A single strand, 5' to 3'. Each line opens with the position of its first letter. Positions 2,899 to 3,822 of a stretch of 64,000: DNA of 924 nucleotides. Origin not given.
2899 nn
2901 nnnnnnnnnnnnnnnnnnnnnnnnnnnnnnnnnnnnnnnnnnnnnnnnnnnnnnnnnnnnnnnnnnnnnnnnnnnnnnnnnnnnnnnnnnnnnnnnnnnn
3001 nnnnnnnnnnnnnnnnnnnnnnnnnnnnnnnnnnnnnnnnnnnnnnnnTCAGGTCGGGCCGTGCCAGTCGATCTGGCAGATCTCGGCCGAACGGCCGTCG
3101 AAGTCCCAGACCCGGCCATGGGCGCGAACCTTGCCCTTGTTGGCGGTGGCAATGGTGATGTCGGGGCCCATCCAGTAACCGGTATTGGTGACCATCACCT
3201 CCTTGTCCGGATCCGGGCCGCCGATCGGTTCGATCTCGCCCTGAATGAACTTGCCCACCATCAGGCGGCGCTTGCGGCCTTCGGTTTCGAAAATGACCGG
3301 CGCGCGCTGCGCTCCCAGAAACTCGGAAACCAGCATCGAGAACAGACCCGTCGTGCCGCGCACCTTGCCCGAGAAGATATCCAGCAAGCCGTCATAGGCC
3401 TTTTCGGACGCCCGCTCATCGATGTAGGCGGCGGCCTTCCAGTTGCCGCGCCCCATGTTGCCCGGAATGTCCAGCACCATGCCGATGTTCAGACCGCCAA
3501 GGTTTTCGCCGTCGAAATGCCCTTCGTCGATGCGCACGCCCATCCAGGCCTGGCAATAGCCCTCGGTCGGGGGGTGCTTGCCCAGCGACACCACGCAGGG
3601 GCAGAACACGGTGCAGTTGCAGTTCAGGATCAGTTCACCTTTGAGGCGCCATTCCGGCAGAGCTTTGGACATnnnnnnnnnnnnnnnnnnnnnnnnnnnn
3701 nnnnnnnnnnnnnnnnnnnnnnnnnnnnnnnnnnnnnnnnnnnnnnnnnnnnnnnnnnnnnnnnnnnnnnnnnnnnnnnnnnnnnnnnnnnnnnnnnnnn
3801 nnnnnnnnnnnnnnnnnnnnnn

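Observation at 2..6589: DMSP/MMPA demethylation operon with two uncharacterised Cys-rich proteins (DUF2182 and DUF1326) built into it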

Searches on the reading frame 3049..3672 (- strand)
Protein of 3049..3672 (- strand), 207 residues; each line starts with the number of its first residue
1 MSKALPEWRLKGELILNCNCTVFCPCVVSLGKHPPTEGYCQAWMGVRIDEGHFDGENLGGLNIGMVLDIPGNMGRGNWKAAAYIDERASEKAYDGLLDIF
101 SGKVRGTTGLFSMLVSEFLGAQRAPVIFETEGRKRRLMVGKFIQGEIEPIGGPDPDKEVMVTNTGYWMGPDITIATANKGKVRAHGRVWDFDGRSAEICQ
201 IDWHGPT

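Call 3: search_protein_families(library=pfam, proteins=[window:3049-3672:-])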
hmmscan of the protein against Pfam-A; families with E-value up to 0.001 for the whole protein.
window:3049-3672:- (207 aa): 1 family
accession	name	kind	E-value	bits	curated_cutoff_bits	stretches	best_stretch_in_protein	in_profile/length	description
PF07040.16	DUF1326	-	6.8e-54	183.1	25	1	17-194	2-176/177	Protein of unknown function (DUF1326)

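Call 4: search_protein_families(library=ncbifam, proteins=[window:3049-3672:-])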
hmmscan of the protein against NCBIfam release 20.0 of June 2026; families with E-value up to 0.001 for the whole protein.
window:3049-3672:- (207 aa): 0 families

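Call 25: find_homologous_proteins(query=window:3049-3672:-, max_evalue=0.00001)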
Query window:3049-3672:- (207 aa): 3125 proteins with E <= 0.00001 among 3187 candidates; the best 120 are listed.
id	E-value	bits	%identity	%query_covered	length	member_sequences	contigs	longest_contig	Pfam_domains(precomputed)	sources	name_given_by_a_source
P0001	1.2e-139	481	98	100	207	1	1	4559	PF07040.17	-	-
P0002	2.8e-139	480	97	100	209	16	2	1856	PF07040.17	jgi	jgi:hypothetical protein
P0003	4.5e-139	480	97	100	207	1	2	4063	PF07040.17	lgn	-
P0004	1.2e-137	475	96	100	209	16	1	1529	PF07040.17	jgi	jgi:hypothetical protein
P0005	2.3e-136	471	94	100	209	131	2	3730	PF07040.17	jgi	jgi:hypothetical protein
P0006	7.6e-136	469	95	100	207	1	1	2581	PF07040.17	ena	-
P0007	3.4e-135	467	95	100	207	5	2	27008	PF07040.17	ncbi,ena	-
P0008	2.5e-134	464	94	100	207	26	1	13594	PF07040.17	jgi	-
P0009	7.4e-134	463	93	100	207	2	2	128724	PF07040.17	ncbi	-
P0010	1.7e-133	461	92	100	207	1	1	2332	PF07040.17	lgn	-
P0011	1.8e-132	458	91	100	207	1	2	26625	PF07040.17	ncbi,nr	ncbi:MAG TPA: DUF1326 domain-containing protein [Paracoccaceae bacterium]|nr:DUF1326 domain-containi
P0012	1.9e-132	458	91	100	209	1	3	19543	PF07040.17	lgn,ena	-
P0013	5.9e-132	456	92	100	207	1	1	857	PF07040.17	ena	-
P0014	2.0e-131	455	91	100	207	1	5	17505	PF07040.17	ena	-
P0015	2.7e-131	454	91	100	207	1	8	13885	PF07040.17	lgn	-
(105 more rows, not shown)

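Call 26: find_related_loci(query=window:3049-3672:-, collection=genome_contigs, flank=10000)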
Query window:3049-3672:- (207 aa) in genome_contigs; peptide patterns used: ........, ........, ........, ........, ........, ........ (x = any residue, [..] = any of these).
599 stretches matched a pattern (row limit reached: there are more); 560 encode a relative of the query (tblastn E <= 1e-3); the best 80 are kept; 80 distinct loci.
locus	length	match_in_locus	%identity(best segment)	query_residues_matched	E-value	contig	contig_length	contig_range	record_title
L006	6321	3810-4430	98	1-207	5e-137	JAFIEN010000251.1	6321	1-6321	MAG: Rubellimicrobium sp. isolate BM_Day8_Bin.38 NODE_4621_length_6321_cov_5.771465, whole genome shotgun sequence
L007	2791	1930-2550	96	1-207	3e-142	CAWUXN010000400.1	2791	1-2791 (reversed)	MAG: uncultured Loktanella sp. isolate HER22_SIP_1000_bin_50_1 genome assembly, contig: HER22_SP_1000_bin_50-read_247, w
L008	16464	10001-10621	94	1-207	7e-135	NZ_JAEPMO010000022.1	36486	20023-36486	MAG: Marivita sp. isolate HCUG1433-5 k141_17284_length_36486_cov_9.2529, whole genome shotgun sequence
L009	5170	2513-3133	91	1-207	1e-133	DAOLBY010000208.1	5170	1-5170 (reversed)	MAG TPA_asm: Paracoccaceae bacterium isolate AMR_MDS_0114 NODE_3416_length_5170_cov_3.733138, whole genome shotgun seque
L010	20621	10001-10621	93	1-207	2e-132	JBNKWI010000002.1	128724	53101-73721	MAG: Paracoccaceae bacterium isolate A1.bin.17.strict NODE_2_length_128724_cov_9.302230, whole genome shotgun sequence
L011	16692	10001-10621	91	1-207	1e-129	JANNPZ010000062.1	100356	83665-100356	MAG: Paracoccaceae bacterium isolate SOY_31_metabat_74 SOY_31_k141_1576514, whole genome shotgun sequence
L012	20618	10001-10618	90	1-206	3e-126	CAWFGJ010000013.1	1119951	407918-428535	MAG: uncultured Alphaproteobacteria bacterium isolate MFD02832.bin.2.132 genome assembly, contig: contig_3935, whole gen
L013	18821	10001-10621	86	1-207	3e-124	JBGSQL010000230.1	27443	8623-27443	MAG: Rhodobacter sp. isolate JTS-AC33 k141_4319481, whole genome shotgun sequence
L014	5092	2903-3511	85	5-207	6e-122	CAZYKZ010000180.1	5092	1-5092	MAG TPA_asm: uncultured Anderseniella sp. isolate binchicken_co176_133 genome assembly, contig: NODE_16613_length_5092_c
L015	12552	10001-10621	84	1-207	2e-121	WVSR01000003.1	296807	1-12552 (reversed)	Rhodobacterales bacterium LSUCC0387 NODE_3, whole genome shotgun sequence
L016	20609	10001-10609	84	5-207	1e-120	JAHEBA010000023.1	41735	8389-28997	MAG: Alphaproteobacteria bacterium isolate Ww126 NODE_1420_length_41735_cov_5.906858, whole genome shotgun sequence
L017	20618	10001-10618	83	1-206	1e-120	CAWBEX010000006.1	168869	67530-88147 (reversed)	MAG: uncultured Alphaproteobacteria bacterium isolate MFD02832.bin.1.145 genome assembly, contig: contig_48671, whole ge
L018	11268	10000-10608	84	5-207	1e-120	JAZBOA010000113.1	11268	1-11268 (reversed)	MAG: Anderseniella sp. isolate bin.758 k117_1580813, whole genome shotgun sequence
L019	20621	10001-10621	82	1-207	1e-119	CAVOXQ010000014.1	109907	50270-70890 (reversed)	MAG: uncultured Alphaproteobacteria bacterium isolate MFD09779.bin.3.464 genome assembly, contig: contig_65666, whole ge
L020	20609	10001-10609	82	5-207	1e-118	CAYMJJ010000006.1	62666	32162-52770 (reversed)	MAG TPA_asm: uncultured Anderseniella sp. isolate SRP072547_co1_245 genome assembly, contig: NODE_398_length_62666_cov_1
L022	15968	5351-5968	83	1-207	6e-118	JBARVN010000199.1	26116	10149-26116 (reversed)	MAG: Albidovulum sp. isolate MFD12160_ilm_asm_bin5 k127_114988, whole genome shotgun sequence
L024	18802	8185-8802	81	1-206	1e-117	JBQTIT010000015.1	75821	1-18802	MAG: Paracoccaceae bacterium isolate SAW292 c_000000436261, whole genome shotgun sequence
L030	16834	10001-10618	80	1-206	5e-115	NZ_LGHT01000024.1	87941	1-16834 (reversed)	Pseudorhodobacter wandonensis strain KCTC 23672 ctg7180000015652, whole genome shotgun sequence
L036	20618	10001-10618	79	1-206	3e-114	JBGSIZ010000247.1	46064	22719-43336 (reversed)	MAG: Marivivens sp. isolate JTS-AC145 k141_2071212, whole genome shotgun sequence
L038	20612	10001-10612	79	2-205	3e-114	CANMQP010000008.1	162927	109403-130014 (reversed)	uncultured Kiloniellaceae bacterium isolate 2-526A_2.fasta genome assembly, contig: NODE_17, whole genome shotgun sequen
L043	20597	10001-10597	81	8-206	5e-113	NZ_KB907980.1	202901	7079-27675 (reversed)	Yoonia vestfoldensis DSM 16212 H147DRAFT_scaffold00008.8, whole genome shotgun sequence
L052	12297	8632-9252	77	1-207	1e-111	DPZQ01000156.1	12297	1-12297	MAG TPA_asm: Rhodobacter sp. isolate UBA10365 contig_149559, whole genome shotgun sequence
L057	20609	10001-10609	77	5-207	4e-111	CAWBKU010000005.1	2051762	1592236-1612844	MAG: uncultured Alphaproteobacteria bacterium isolate MFD03250.bin.1.26 genome assembly, contig: contig_6795, whole geno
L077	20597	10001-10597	77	8-206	4e-109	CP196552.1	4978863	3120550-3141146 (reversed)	MAG: Labrenzia sp. isolate RCC3390_5c chromosome, complete genome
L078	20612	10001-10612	76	3-206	3e-109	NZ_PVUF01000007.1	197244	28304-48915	Tritonibacter scottomollicae strain DSM 25328 Ga0181014_107, whole genome shotgun sequence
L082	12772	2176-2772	78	8-206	8e-109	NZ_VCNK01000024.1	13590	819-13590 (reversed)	Phaeobacter sp. B1627 contig24, whole genome shotgun sequence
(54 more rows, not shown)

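Call 29: search_solved_structures(query=window:3049-3672:-, max_evalue=10)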
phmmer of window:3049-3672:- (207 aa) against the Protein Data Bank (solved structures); distinct sequences matched with E-value up to 10: 0.

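Call 34: search_protein_families(library=ncbifam, proteins=[L078:10688-11803:+, L082:2907-4016:+, L030:10626-11726:+, L038:10650-11759:+, L077:10631-11752:+, L011:8098-9201:+, L012:8087-9190:+, L024:6295-7398:+, L052:5070-6209:+, L057:8092-9195:+], max_evalue=1e-60)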
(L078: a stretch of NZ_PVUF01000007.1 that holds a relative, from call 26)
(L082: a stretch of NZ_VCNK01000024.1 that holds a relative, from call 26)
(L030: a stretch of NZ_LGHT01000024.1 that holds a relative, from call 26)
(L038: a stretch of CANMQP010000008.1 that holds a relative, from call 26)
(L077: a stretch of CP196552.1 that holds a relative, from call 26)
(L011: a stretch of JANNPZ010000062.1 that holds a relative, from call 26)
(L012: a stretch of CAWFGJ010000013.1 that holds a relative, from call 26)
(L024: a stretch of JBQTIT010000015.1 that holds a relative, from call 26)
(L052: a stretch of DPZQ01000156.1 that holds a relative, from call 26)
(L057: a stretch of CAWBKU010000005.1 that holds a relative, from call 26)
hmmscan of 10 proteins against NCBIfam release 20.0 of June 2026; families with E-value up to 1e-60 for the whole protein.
L078:10688-11803:+ (371 aa): 1 family
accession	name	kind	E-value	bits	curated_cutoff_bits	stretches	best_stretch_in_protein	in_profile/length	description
NF009133.0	PRK12486.1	equivalog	1e-214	712.4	410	1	4-371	2-369/369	dimethylsulfoniopropionate demethylase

L082:2907-4016:+ (369 aa): 1 family
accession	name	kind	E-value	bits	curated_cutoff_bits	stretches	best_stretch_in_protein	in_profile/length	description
NF009133.0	PRK12486.1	equivalog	1.6e-212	705.2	410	1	1-369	1-369/369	dimethylsulfoniopropionate demethylase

L030:10626-11726:+ (366 aa): 1 family
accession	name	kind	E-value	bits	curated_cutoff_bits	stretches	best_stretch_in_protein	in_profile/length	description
NF009133.0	PRK12486.1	equivalog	7.4e-205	679.9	410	1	1-366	3-369/369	dimethylsulfoniopropionate demethylase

L038:10650-11759:+ (369 aa): 1 family
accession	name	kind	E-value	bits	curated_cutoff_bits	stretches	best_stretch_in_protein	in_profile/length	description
NF009133.0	PRK12486.1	equivalog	1.1e-194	646.5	410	1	2-368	2-368/369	dimethylsulfoniopropionate demethylase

L077:10631-11752:+ (373 aa): 1 family
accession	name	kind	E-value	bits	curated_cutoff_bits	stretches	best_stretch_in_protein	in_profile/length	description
NF009133.0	PRK12486.1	equivalog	3.2e-190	631.8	410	1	2-368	2-368/369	dimethylsulfoniopropionate demethylase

L011:8098-9201:+ (367 aa): 1 family
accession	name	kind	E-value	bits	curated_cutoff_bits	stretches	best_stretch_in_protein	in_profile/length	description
NF009133.0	PRK12486.1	equivalog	8.4e-105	350.7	410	1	2-341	4-342/369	dimethylsulfoniopropionate demethylase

L012:8087-9190:+ (367 aa): 1 family
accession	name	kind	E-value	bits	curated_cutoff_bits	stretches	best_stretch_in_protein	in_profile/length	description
NF009133.0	PRK12486.1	equivalog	1.7e-107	359.6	410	1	2-365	4-367/369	dimethylsulfoniopropionate demethylase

L024:6295-7398:+ (367 aa): 1 family
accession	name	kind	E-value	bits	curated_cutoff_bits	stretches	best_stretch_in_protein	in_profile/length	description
NF009133.0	PRK12486.1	equivalog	8e-105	350.8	410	1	3-339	5-340/369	dimethylsulfoniopropionate demethylase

L052:5070-6209:+ (379 aa): 1 family
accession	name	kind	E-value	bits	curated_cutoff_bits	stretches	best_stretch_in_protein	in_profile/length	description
NF009133.0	PRK12486.1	equivalog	1.4e-104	349.9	410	1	14-375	4-365/369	dimethylsulfoniopropionate demethylase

L057:8092-9195:+ (367 aa): 1 family
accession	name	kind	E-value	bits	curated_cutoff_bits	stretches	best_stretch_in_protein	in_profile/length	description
NF009133.0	PRK12486.1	equivalog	4.3e-110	368.1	410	1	2-363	4-365/369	dimethylsulfoniopropionate demethylase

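Call 42: search_protein_families(library=pfam, proteins=[L022:3675-4409:-, L043:10600-11109:+, L016:12365-13816:+, L036:12801-14003:+, L043:8024-9106:-, L008:1531-3156:+, L008:3259-4212:+, L008:5135-6748:+, L036:3442-3954:-, L036:15535-16803:+], max_evalue=0.00001)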
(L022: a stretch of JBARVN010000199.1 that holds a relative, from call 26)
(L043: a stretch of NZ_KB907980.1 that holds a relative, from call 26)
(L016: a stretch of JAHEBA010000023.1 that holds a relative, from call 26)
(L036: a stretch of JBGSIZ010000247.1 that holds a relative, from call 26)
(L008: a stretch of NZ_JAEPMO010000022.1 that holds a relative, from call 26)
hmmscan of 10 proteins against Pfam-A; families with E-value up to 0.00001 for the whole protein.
L022:3675-4409:- (244 aa): 4 families
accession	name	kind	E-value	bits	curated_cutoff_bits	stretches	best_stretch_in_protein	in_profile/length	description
PF00392.27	GntR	-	2.5e-19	69.1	27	1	15-70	4-59/64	Bacterial regulatory proteins, gntR family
PF07729.17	FCD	-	1.5e-18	67.9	24.3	1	108-224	3-121/125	FCD domain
PF13545.12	HTH_Crp_2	-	4.2e-06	27.1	27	1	36-69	23-56/70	Crp-like helix-turn-helix domain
PF02082.26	Rrf2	-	5.5e-06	27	30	0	34-78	22-66/132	Iron-dependent Transcriptional regulator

L043:10600-11109:+ (169 aa): 1 family
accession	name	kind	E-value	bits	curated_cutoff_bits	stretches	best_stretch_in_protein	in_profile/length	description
PF05163.17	DinB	-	8.7e-20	71.8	23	1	11-166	8-158/165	DinB family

L016:12365-13816:+ (483 aa): 2 families
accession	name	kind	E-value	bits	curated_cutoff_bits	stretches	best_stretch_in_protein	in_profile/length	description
PF03441.19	FAD_binding_7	-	1.4e-93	312.3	27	1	278-477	1-202/203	FAD binding domain of DNA photolyase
PF00875.24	DNA_photolyase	-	6.3e-46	156.7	26.6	1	6-164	1-161/164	DNA photolyase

L036:12801-14003:+ (400 aa): 2 families
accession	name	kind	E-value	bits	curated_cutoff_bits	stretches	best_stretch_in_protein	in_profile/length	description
PF00266.25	Aminotran_5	-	6.9e-42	144.2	21.5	1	25-392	2-371/371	Aminotransferase class-V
PF01053.26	Cys_Met_Meta_PP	-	5.2e-08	32.3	27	1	99-230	81-207/381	Cys/Met metabolism PLP-dependent enzyme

L043:8024-9106:- (360 aa): 1 family
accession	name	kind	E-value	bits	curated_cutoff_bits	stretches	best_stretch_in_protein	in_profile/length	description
PF13343.11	SBP_bac_6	-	5.4e-09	36.3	24.6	1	94-296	19-206/245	Bacterial extracellular solute-binding protein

L008:1531-3156:+ (541 aa): 1 family
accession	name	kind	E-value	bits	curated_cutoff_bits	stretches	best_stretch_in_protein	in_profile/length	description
PF00496.27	SBP_bac_5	-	3.4e-69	234.1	32.4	1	108-455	2-363/368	Bacterial extracellular solute-binding proteins, family 5 Middle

L008:3259-4212:+ (317 aa): 2 families
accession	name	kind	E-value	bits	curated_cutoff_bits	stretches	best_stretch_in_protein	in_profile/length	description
PF00528.27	BPD_transp_1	-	2.7e-35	122.2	26.4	1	117-313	2-182/184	Binding-protein-dependent transport system inner membrane component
PF19300.4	BPD_transp_1_N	-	1.1e-12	48.6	23.8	1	8-79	5-76/114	Binding-prot-dependent transport system membrane comp, N-term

L008:5135-6748:+ (537 aa): 7 families
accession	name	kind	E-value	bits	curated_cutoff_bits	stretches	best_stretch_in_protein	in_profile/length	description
PF00005.33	ABC_tran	-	6.3e-55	186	25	2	291-444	1-137/137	ABC transporter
PF02463.25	SMC_N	-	1.2e-09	38.3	40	0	300-486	23-208/220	RecF/RecN/SMC N terminal domain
PF08352.17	oligo_HPY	-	1.9e-09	38.2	27.1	1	495-527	1-33/65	Oligopeptide/dipeptide transporter, C-terminal region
PF13555.12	AAA_29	-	1.7e-08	34.5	27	0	294-335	15-55/61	P-loop containing region of AAA domain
PF13401.12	AAA_22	-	4.2e-08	34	27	0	300-377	4-65/130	AAA domain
PF13304.12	AAA_21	-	5e-08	33.8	27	0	149-220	230-303/304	AAA domain, putative AbiEii toxin, Type IV TA system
PF13191.12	AAA_16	-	7.3e-06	27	32.6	0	302-462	25-160/167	AAA ATPase domain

L036:3442-3954:- (170 aa): 1 family
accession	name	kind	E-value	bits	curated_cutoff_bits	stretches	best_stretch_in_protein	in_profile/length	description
PF04386.18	SspB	-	1e-44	152.7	27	1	20-158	2-145/156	Stringent starvation protein B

L036:15535-16803:+ (422 aa): 5 families
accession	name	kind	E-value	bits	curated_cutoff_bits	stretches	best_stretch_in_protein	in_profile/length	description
PF02353.26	CMAS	-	8.7e-83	278.2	27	1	145-416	2-273/273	Mycolic acid cyclopropane synthetase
PF13649.12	Methyltransf_25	-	8.9e-11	42.8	27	1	209-302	1-96/97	Methyltransferase domain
PF13489.12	Methyltransf_23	-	4.9e-10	39.8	27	1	204-354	21-161/164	Methyltransferase domain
PF08242.18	Methyltransf_12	-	1.5e-08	35.7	30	1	210-302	1-95/98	Methyltransferase domain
PF08241.18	Methyltransf_11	-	9.4e-08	33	21.2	1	210-302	1-90/95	Methyltransferase domain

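Call 53: search_protein_representatives(protein=window:3049-3672:-)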
Query: 207 residues. Proteins with E-value up to 0.001 (for the whole library): 2489; up to 1e-10: 875; up to 1e-30: 65. The best 150 are listed.
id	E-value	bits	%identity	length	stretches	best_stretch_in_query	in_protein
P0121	1.1e-66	241.2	71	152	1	7-146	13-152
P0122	1.6e-66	240.6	48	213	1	4-205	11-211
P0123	3.0e-59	216.9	60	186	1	7-155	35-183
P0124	2.9e-56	207.1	72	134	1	73-206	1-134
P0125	1.0e-54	202.0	49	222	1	15-176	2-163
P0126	2.7e-54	200.6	69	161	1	6-121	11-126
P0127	3.8e-54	200.1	55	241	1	5-176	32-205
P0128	2.6e-53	197.4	70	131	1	8-126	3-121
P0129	3.9e-53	196.8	59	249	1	2-160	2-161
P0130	6.4e-52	192.9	61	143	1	67-206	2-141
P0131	7.5e-52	192.6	56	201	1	5-148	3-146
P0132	1.5e-50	188.3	50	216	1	6-158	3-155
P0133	3.4e-50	187.2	72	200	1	3-112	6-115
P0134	5.5e-48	180.0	42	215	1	7-206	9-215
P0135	6.5e-48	179.8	72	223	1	7-112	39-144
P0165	2.1e-34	135.6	36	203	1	7-206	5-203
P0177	5.8e-32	127.6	35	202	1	8-203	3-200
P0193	9.3e-30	120.4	35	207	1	5-203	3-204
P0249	8.5e-24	100.9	27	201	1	8-205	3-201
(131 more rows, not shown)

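Call 64: predict_structure(alignment_id=A1)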
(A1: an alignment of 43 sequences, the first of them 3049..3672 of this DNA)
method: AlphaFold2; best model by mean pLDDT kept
length: 207 residues; sequences in the alignment: 43
mean_pLDDT: 96.7   pTM: 0.91
mean pLDDT of the five models: 96.7, 96.4, 96.3, 96.2, 96.2
residues with pLDDT >= 90: 201; 70-90: 6; 50-70: 0; < 50: 0
segments of 3 or more residues with pLDDT < 50: none
pLDDT, mean of each block of 10 residues (from residue 1): 94 98 93 96 99 98 98 96 99 98 96 97 99 98 98 95 92 98 97 98 93
secondary structure, 60 per line:
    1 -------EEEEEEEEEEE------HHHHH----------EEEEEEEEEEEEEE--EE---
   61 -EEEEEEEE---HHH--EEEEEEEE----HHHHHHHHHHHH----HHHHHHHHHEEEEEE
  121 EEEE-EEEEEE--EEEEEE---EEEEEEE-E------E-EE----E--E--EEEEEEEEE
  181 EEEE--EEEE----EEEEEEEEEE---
elements in order: E8-18 H25-29 E40-53 E62-69 E78-85 H90-101 H106-114 E115-124 E126-131 E134-139 E143-149 E172-184 E187-190 E195-204

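Call 67: fold_search(model_id=the predicted structure, library=pdb)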
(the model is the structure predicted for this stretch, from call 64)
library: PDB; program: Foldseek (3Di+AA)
matches with E <= 10: 605; with E <= 0.001: 7
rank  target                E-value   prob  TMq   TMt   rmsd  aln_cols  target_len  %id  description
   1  3bgt_D                1.7e-05  1.00  0.44  0.38  14.0       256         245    8  Structural Studies of Acetoacetate Decarboxylase (released 2008-12-23)
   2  3bgt_A                3.4e-05  1.00  0.44  0.39  13.8       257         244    9  Structural Studies of Acetoacetate Decarboxylase (released 2008-12-23)
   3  3cmb_B                1.2e-04  0.99  0.39  0.31  12.8       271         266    8  Crystal structure of acetoacetate decarboxylase (YP_001047042.1) from Methanoculleus marisnigri JR1 at 1.60 A resoluti (released 2008-04-01)
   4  3c8w_A                2.4e-04  1.00  0.42  0.36  12.5       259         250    8  Crystal structure of acetoacetate decarboxylase (ADC) (YP_094708.1) from Legionella pneumophila subsp. pneumophila str (released 2008-02-26)
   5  3c8w_B                2.6e-04  1.00  0.43  0.37  12.4       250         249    8  Crystal structure of acetoacetate decarboxylase (ADC) (YP_094708.1) from Legionella pneumophila subsp. pneumophila str (released 2008-02-26)
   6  3cmb_A                2.6e-04  0.99  0.38  0.31  12.9       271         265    9  Crystal structure of acetoacetate decarboxylase (YP_001047042.1) from Methanoculleus marisnigri JR1 at 1.60 A resoluti (released 2008-04-01)
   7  4jm3_A                3.2e-04  1.00  0.49  0.41   9.3       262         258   11  Enduracididine Biosynthesis Enzyme MppR with HEPES Buffer Bound (released 2013-07-03)
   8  5upb_A                2.3e-03  0.96  0.40  0.34  12.9       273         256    7  Swit_4259, an Acetoacetate Decarboxylase-like Enzyme from Sphingomonas wittichii RW1 (released 2017-06-07)
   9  2ich_B                5.2e-03  0.84  0.32  0.23   9.5       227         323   10  CRYSTAL STRUCTURE OF A PUTATIVE ATTH (NE1406) FROM NITROSOMONAS EUROPAEA AT 2.00 A RESOLUTION (released 2006-10-03)
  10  3bh2_A                6.9e-03  0.96  0.42  0.36  15.3       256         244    8  Structural Studies of Acetoacetate Decarboxylase (released 2008-12-23)
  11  7a0t_A                2.0e-02  0.66  0.31  0.22   8.8       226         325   11  Crystal structure of kievitone hydratase from Nectria haematococca (P21 SG) (released 2021-08-18)
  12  7a0t_B                3.0e-02  0.63  0.33  0.23  10.1       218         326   10  Crystal structure of kievitone hydratase from Nectria haematococca (P21 SG) (released 2021-08-18)
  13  4ki3_A                5.3e-02  0.11  0.17  0.19  12.9       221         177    7  1.70 Angstrom resolution crystal structure of outer-membrane lipoprotein carrier protein (lolA) from Yersinia pestis C (released 2013-05-15)
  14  4ki3_B                6.6e-02  0.08  0.15  0.17  14.4       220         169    9  1.70 Angstrom resolution crystal structure of outer-membrane lipoprotein carrier protein (lolA) from Yersinia pestis C (released 2013-05-15)
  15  5o1r_B                7.0e-02  0.25  0.19  0.30  11.9       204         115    7  human Fab 5H2 bound to NHBA-C3 from Neisseria meningitidis serogroup B (released 2018-05-30)
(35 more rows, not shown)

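Call 71: find_encoding_contigs(protein=P0177, flank=6000, max_places=3)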
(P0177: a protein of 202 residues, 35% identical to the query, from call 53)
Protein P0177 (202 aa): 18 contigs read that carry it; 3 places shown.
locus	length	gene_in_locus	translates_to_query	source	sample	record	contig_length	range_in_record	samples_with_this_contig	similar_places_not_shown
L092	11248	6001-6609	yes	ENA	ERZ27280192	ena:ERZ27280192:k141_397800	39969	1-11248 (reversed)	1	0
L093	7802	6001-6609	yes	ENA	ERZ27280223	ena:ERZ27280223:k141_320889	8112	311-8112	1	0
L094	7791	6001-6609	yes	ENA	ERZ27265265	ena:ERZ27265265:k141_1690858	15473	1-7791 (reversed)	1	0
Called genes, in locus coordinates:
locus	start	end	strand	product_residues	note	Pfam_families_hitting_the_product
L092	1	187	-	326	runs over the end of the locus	PF00710:Asparaginase, PF17763:Asparaginase_C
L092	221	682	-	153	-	PF02566:OsmC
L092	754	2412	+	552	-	PF00743:FMO-like, PF01266:DAO (faint), PF07992:Pyr_redox_2, PF13450:NAD_binding_8, PF13738:Pyr_redox_3, PF13434:Lys_Orn_oxgnase (faint)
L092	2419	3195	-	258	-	PF00106:adh_short, PF08659:KR, PF23441:SDR (weak), PF13561:adh_short_C2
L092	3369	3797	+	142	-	PF03928:HbpS-like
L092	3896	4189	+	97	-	PF03992:ABM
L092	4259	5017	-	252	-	-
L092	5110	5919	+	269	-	PF09948:PpoB2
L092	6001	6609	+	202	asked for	PF07040:DUF1326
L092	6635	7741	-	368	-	PF08240:ADH_N, PF00107:ADH_zinc_N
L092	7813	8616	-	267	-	PF03976:PPK2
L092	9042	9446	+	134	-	PF02627:CMD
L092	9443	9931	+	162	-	PF00156:Pribosyltran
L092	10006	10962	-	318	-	-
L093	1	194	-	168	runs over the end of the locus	?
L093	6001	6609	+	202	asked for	PF07040:DUF1326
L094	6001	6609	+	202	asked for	PF07040:DUF1326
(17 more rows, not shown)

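Call 73: find_encoding_contigs(protein=P0165, flank=5000, max_places=2)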
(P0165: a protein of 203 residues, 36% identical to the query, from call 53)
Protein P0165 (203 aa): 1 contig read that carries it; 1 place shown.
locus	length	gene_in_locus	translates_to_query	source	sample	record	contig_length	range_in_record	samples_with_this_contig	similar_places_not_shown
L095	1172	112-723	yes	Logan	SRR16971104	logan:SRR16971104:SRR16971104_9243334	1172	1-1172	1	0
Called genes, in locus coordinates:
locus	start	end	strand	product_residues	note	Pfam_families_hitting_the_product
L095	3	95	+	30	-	?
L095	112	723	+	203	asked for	PF07040:DUF1326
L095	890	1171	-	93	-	?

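Call 74: find_encoding_contigs(protein=P0193, flank=5000, max_places=2)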
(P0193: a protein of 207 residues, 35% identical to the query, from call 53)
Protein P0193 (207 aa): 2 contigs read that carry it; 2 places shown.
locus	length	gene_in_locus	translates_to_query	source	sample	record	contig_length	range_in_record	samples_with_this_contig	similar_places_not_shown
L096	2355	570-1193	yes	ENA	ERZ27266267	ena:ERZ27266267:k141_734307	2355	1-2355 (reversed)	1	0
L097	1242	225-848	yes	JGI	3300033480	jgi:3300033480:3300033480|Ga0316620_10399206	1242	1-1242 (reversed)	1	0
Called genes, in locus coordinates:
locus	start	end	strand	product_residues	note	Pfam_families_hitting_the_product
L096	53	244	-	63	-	PF09585:Lin0512_fam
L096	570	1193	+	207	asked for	PF07040:DUF1326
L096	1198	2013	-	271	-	PF09948:PpoB2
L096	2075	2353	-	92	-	?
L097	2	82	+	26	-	?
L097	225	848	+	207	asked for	PF07040:DUF1326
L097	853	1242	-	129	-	?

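Call 75: find_encoding_contigs(protein=P0249, flank=5000, max_places=2)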
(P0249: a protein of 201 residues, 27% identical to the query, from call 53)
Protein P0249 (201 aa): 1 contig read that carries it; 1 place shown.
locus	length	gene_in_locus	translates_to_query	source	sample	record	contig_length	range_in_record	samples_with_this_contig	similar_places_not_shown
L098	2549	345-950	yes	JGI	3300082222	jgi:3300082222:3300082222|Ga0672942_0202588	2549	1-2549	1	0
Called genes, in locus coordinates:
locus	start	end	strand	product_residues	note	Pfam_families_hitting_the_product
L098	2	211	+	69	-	?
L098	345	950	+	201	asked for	PF07040:DUF1326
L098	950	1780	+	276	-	PF09948:PpoB2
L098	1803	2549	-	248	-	?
